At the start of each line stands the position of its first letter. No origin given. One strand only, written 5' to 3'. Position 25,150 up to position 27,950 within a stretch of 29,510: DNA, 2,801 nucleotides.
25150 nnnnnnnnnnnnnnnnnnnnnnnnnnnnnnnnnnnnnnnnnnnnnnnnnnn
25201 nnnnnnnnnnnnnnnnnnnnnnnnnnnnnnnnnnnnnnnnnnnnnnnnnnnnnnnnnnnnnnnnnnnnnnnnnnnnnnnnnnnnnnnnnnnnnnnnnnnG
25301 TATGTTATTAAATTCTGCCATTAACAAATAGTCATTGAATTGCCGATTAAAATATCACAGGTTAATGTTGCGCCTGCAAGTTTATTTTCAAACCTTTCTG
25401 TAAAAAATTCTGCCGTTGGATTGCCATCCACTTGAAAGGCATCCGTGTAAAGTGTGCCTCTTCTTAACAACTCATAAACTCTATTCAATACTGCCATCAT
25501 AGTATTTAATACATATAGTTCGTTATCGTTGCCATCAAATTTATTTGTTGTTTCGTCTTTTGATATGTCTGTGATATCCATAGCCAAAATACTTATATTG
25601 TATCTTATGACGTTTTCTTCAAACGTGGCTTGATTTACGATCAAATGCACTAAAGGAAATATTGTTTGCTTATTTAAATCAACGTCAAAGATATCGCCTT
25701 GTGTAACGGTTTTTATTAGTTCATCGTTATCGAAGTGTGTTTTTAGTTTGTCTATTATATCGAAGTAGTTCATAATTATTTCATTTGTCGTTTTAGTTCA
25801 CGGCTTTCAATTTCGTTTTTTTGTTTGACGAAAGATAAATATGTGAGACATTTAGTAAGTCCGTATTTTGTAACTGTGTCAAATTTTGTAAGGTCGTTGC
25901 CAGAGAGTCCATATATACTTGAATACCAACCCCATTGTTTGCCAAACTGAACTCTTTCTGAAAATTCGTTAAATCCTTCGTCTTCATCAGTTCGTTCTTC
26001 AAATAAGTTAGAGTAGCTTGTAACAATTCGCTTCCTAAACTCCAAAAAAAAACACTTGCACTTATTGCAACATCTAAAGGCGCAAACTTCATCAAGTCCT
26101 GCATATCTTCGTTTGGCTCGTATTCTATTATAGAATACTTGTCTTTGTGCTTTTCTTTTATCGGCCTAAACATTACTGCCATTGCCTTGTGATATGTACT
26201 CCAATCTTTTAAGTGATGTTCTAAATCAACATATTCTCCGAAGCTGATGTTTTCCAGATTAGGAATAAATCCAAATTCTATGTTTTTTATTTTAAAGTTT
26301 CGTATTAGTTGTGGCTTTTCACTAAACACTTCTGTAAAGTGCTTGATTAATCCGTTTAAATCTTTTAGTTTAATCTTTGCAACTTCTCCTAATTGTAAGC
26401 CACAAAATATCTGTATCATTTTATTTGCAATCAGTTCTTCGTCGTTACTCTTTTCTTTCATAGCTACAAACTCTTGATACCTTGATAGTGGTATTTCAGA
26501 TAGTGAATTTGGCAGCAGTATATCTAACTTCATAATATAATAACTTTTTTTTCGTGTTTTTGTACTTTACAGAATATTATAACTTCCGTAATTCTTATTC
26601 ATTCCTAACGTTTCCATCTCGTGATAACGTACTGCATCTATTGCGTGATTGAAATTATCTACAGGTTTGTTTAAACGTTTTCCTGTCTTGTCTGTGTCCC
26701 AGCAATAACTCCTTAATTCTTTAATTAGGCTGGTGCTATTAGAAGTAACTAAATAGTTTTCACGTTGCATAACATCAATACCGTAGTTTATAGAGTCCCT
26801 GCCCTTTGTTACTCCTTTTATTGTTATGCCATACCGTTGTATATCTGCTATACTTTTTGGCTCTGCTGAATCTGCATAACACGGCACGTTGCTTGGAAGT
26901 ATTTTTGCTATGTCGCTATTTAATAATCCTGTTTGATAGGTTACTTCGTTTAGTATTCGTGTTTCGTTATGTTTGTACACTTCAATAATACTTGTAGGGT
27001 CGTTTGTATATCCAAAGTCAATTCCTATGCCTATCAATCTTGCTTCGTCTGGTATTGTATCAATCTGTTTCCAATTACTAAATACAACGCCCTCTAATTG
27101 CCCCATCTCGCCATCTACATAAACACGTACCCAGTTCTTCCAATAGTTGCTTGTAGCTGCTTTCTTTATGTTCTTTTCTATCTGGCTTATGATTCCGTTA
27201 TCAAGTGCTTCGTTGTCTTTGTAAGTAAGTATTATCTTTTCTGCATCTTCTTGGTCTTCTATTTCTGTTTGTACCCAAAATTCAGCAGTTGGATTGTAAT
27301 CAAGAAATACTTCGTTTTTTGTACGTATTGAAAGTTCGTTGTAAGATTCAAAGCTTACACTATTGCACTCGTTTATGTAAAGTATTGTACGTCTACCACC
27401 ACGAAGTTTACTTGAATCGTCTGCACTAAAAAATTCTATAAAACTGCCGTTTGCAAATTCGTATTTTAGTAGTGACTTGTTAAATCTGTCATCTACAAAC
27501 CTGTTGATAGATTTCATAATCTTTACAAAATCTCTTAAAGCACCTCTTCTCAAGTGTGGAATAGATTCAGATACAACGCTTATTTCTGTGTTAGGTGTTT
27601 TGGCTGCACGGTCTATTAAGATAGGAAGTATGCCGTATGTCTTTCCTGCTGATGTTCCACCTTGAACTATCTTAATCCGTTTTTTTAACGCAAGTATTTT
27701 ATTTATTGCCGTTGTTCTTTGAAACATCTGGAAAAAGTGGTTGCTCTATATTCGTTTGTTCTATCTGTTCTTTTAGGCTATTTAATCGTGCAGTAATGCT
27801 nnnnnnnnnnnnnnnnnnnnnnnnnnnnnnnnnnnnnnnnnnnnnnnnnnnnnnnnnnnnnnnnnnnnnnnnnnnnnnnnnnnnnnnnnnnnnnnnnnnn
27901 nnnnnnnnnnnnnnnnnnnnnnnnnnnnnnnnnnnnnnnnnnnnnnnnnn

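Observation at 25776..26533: Chaperone-like gene with a U9 slippery run and about 250 nt of dual coding, giving two near-equal isoforms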

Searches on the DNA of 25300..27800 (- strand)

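Call 4: search_dna_similar(query=window:25300-27800:-, collection=phages, mode=distant, max_rows=25)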
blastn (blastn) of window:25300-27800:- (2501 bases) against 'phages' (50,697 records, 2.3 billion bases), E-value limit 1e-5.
Records with a match: 36; places in all: 36; records where one place covers at least 80% of the query: 0.
Best place of each record, by identity: 80-90% 1; 60-80% 35.
By first word of the organism name: Flavobacterium 29; Polaribacter 6; Elizabethkingia 1.
By host as written in the record: Flavobacterium psychrophilum 950106-1/1 13; Flavobacterium psychrophilum FPS-F15 6; Polaribacter sp. R2A056_3_33 6; Flavobacterium psychrophilum 020612-2/1 3; Flavobacterium psychrophilum FPS-D14 1; Flavobacterium psychrophilum FPS-D10 1; Flavobacterium psychrophilum FPS-D5 1; Flavobacterium psychrophilum F482 1; and 4 more.
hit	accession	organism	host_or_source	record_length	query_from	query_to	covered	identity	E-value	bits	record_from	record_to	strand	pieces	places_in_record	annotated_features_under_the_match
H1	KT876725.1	Flavobacterium phage FpV9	Flavobacterium psychrophilum 950106-1/1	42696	334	807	19%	65.6%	1e-22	115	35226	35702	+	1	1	terminase large subunit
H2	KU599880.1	Flavobacterium phage Fpv5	Flavobacterium psychrophilum 950106-1/1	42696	334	807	19%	65.6%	1e-22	115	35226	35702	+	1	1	terminase large subunit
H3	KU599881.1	Flavobacterium phage Fpv6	Flavobacterium psychrophilum 950106-1/1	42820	334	807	19%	65.6%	1e-22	115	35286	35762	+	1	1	terminase large subunit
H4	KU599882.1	Flavobacterium phage Fpv7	Flavobacterium psychrophilum 950106-1/1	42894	334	807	19%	65.6%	1e-22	115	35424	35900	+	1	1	terminase large subunit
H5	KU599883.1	Flavobacterium phage Fpv8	Flavobacterium psychrophilum 950106-1/1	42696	334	807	19%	65.6%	1e-22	115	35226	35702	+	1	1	terminase large subunit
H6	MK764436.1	Flavobacterium phage FPSV-D2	Flavobacterium psychrophilum FPS-D14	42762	334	807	19%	65.6%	1e-22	115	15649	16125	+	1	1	terminase large subunit protein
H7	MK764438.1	Flavobacterium phage FPSV-D19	Flavobacterium psychrophilum FPS-D10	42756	334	807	19%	65.6%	1e-22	115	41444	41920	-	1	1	terminase large subunit protein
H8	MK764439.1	Flavobacterium phage FPSV-D22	Flavobacterium psychrophilum FPS-D5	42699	334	807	19%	65.6%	1e-22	115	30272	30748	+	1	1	terminase large subunit protein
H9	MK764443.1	Flavobacterium phage FPSV-S2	Flavobacterium psychrophilum F482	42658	334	807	19%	65.6%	1e-22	115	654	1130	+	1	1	terminase large subunit protein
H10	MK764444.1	Flavobacterium phage FPSV-S3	Flavobacterium psychrophilum 305-4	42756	334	807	19%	65.6%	1e-22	115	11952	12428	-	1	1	terminase large subunit protein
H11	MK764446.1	Flavobacterium phage FPSV-S18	Flavobacterium psychrophilum FPS-S7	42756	334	807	19%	65.6%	1e-22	115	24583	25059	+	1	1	terminase large subunit protein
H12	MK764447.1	Flavobacterium phage FPSV-S20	Flavobacterium psychrophilum FPS-S30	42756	334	807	19%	65.6%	1e-22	115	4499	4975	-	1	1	terminase large subunit protein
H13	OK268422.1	Flavobacterium phage FPSV-S20A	Flavobacterium psychrophilum FPS-F15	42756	334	807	19%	65.6%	1e-22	115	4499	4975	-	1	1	record has no annotation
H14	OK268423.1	Flavobacterium phage FPSV-S20B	Flavobacterium psychrophilum FPS-F15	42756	334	807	19%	65.6%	1e-22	115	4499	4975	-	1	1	record has no annotation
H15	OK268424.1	Flavobacterium phage FPSV-S20C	Flavobacterium psychrophilum FPS-F15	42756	334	807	19%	65.6%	1e-22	115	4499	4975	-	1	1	record has no annotation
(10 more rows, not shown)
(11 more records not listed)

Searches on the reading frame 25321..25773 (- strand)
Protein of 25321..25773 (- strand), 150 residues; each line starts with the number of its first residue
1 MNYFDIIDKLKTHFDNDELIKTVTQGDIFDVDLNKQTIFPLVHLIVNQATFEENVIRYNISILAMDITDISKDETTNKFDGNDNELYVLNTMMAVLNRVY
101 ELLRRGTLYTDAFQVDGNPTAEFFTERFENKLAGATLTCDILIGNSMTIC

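Call 5: search_protein_families(library=phrogs, proteins=[window:25321-25773:-], max_evalue=0.01)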
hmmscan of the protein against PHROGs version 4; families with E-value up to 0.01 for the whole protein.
window:25321-25773:- (150 aa): 1 family
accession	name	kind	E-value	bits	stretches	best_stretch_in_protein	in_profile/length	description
phrog_30964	-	unknown function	1.8e-10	42.1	1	3-104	4-96/138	-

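Call 6: search_protein_families(library=pfam, proteins=[window:25321-25773:-], max_evalue=0.01)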
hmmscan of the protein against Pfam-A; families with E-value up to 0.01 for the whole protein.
window:25321-25773:- (150 aa): 0 families

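Call 80: search_protein_families(library=pfam, proteins=[window:25321-25773:-], max_evalue=0.5)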
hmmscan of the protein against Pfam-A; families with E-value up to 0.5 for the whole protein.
window:25321-25773:- (150 aa): 0 families

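Call 97: search_solved_structures(query=window:25321-25773:-, max_evalue=1)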
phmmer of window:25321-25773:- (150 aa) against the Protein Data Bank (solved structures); distinct sequences matched with E-value up to 1: 2.
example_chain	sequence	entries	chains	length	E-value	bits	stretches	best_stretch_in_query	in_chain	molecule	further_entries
7amk_A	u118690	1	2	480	0.023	17.9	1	57-148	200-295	Proto-oncogene tyrosine-protein kinase receptor Ret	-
7aml_A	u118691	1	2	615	0.043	17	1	57-148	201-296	Proto-oncogene tyrosine-protein kinase receptor Ret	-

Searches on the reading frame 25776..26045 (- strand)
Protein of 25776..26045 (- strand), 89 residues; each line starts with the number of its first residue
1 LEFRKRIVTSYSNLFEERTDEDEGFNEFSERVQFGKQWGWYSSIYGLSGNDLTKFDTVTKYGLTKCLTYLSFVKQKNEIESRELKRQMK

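Call 5: search_protein_families(library=phrogs, proteins=[window:25776-26045:-], max_evalue=0.01)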
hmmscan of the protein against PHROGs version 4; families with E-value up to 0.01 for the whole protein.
window:25776-26045:- (89 aa): 0 families

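Call 6: search_protein_families(library=pfam, proteins=[window:25776-26045:-], max_evalue=0.01)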
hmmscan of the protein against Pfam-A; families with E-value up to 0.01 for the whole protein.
window:25776-26045:- (89 aa): 0 families

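Call 12: find_homologous_proteins(query=window:25776-26045:-, max_evalue=0.001)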
Query window:25776-26045:- (89 aa): 55 proteins with E <= 0.001 among 55 candidates.
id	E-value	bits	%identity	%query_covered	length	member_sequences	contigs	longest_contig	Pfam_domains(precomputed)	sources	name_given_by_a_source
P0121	2.3e-34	135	72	100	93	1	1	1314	-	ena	-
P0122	1.1e-33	133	82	85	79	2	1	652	-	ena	-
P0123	3.9e-32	128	66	100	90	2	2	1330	-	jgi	jgi:hypothetical protein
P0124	8.3e-32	127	68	97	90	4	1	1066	-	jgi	-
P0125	4.7e-30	122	63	100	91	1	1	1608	-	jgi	jgi:hypothetical protein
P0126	3.1e-29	119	64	100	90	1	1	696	-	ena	-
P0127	9.5e-29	117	62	100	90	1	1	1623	-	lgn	-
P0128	1.5e-28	117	65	99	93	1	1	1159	-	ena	-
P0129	1.5e-28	117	62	97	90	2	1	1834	-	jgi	jgi:hypothetical protein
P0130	3.5e-28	116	66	97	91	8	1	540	-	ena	-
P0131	4.7e-28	115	63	97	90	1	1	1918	-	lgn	-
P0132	4.8e-28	115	63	97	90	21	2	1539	-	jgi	jgi:hypothetical protein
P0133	5.6e-28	115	62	97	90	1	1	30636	-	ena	-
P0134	6.9e-28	115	63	97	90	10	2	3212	-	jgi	jgi:hypothetical protein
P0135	7.2e-28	115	61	100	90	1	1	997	-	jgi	jgi:hypothetical protein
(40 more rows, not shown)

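Call 57: predict_structure(alignment_id=A4)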
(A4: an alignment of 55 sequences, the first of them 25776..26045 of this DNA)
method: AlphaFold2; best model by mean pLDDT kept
length: 89 residues; sequences in the alignment: 55
mean_pLDDT: 71.8   pTM: 0.42
mean pLDDT of the five models: 71.8, 66.4, 66.1, 65.8, 58.5
residues with pLDDT >= 90: 0; 70-90: 56; 50-70: 33; < 50: 0
segments of 3 or more residues with pLDDT < 50: none
pLDDT, mean of each block of 10 residues (from residue 1): 62 59 62 70 77 80 73 81 83
secondary structure, 60 per line:
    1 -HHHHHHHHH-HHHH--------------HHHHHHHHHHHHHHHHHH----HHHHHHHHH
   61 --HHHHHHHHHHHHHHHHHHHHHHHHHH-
elements in order: H2-10 H12-15 H30-47 H52-60 H63-88
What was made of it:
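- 25776..26045 (-): -1 frame tail, 89 codons plus stop (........................), reached only by a frame change; the fusion product is 252 aa. Helical AlphaFold2 model, pLDDT 72 (call 57).
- Tried and rejected: The tail was modelled alone instead (call 57).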

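Call 62: fold_search(model_id=the predicted structure, library=viral)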
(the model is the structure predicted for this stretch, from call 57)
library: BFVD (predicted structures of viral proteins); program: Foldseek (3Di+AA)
matches with E <= 10: 22; with E <= 0.001: 1
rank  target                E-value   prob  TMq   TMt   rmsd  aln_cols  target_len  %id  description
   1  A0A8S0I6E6            1.8e-05  1.00  0.59  0.42  12.2        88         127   45  (no name in the UniProt tables at hand)
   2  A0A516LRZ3            4.7e-03  1.00  0.53  0.56  10.3        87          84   28  (no name in the UniProt tables at hand)
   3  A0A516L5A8            5.0e-03  1.00  0.55  0.20  12.4        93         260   32  (no name in the UniProt tables at hand)
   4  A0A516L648            5.7e-03  1.00  0.50  0.53   9.7        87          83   28  (no name in the UniProt tables at hand)
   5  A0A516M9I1            7.0e-03  1.00  0.58  0.64   7.7        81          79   27  (no name in the UniProt tables at hand)
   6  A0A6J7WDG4            3.0e-02  0.90  0.37  0.18  12.6        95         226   25  Uncharacterized protein [uncultured Caudovirales phage]
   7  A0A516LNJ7            4.1e-02  1.00  0.58  0.75   2.3        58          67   29  (no name in the UniProt tables at hand)
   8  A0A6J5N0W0            4.1e-02  0.98  0.53  0.19  12.6        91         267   32  Uncharacterized protein [uncultured Caudovirales phage]
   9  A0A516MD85            7.0e-02  1.00  0.45  0.70   3.0        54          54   31  (no name in the UniProt tables at hand)
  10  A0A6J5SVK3            1.2e-01  0.97  0.54  0.22  12.5        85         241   21  Uncharacterized protein [uncultured Caudovirales phage]
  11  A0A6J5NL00            1.3e-01  1.00  0.54  0.82   0.7        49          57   35  Uncharacterized protein [uncultured Caudovirales phage]
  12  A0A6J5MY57            2.1e-01  0.92  0.52  0.20  12.3        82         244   20  Uncharacterized protein [uncultured Caudovirales phage]
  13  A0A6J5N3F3            2.6e-01  0.35  0.31  0.15  12.6        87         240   15  Uncharacterized protein [uncultured Caudovirales phage]
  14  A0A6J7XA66            2.4e+00  0.41  0.58  0.23  11.6        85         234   18  Uncharacterized protein [uncultured Caudovirales phage]
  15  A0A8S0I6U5            3.8e+00  0.14  0.43  0.44   7.7        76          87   17  (no name in the UniProt tables at hand)
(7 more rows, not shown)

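Call 63: find_homologous_proteins(query=A4, max_evalue=0.001)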
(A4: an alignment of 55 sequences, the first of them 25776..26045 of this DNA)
Query A4 (55 sequences) (89 aa, profile of the alignment): 369 proteins with E <= 0.001 among 1283 candidates; the best 120 are listed.
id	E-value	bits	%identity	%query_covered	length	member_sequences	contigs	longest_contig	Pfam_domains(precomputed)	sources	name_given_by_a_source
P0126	6.4e-43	162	64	100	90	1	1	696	-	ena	-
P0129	5.5e-42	159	62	97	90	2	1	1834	-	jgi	jgi:hypothetical protein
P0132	9.2e-42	159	63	97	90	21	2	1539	-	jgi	jgi:hypothetical protein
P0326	1.3e-41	158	60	90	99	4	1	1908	-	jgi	-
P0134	1.9e-41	158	63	97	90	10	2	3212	-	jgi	jgi:hypothetical protein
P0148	2.0e-41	158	59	100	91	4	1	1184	-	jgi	jgi:hypothetical protein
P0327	2.0e-41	158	60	90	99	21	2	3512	-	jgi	-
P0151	2.5e-41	157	58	100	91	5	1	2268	-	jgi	jgi:hypothetical protein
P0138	2.8e-41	157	63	97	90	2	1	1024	-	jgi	-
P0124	4.8e-41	156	68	97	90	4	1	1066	-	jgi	-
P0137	5.2e-41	156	60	100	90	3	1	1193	-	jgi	-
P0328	5.7e-41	156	55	97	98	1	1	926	-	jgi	jgi:hypothetical protein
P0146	7.0e-41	156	59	100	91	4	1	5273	-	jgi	jgi:hypothetical protein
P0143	7.6e-41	156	58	100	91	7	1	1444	-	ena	-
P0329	1.3e-40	155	58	100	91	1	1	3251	-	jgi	jgi:hypothetical protein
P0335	5.3e-40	153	64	100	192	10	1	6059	-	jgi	jgi:hypothetical protein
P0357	1.5e-36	142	53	100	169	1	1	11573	-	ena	-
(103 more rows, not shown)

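Call 99: find_encoding_contigs(protein=P0335, flank=3000, max_places=4)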
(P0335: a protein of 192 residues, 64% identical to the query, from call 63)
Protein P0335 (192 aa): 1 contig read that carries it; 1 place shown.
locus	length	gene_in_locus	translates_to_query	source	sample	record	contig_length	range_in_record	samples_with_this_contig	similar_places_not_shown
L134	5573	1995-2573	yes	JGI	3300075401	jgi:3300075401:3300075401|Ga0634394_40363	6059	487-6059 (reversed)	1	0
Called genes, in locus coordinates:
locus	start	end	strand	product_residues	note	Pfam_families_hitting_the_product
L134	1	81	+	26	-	?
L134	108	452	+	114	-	PF18932:DUF5681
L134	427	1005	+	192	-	PF04466:Terminase_3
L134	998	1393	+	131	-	PF17288:Terminase_3C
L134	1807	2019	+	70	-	-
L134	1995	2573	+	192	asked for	-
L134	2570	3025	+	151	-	-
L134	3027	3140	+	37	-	-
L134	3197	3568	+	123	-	-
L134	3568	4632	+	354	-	-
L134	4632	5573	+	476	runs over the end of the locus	?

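Call 100: find_encoding_contigs(protein=P0357, flank=3000, max_places=3)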
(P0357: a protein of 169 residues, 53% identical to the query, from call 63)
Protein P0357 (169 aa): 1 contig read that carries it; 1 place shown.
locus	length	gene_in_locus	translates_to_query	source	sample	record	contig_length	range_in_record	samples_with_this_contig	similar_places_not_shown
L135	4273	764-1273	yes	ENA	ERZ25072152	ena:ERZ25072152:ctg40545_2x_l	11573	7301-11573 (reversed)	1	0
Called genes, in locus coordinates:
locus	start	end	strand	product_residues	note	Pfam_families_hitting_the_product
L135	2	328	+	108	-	?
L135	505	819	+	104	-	-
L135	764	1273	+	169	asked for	-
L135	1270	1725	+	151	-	-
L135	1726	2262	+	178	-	-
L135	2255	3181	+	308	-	-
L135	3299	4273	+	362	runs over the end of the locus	-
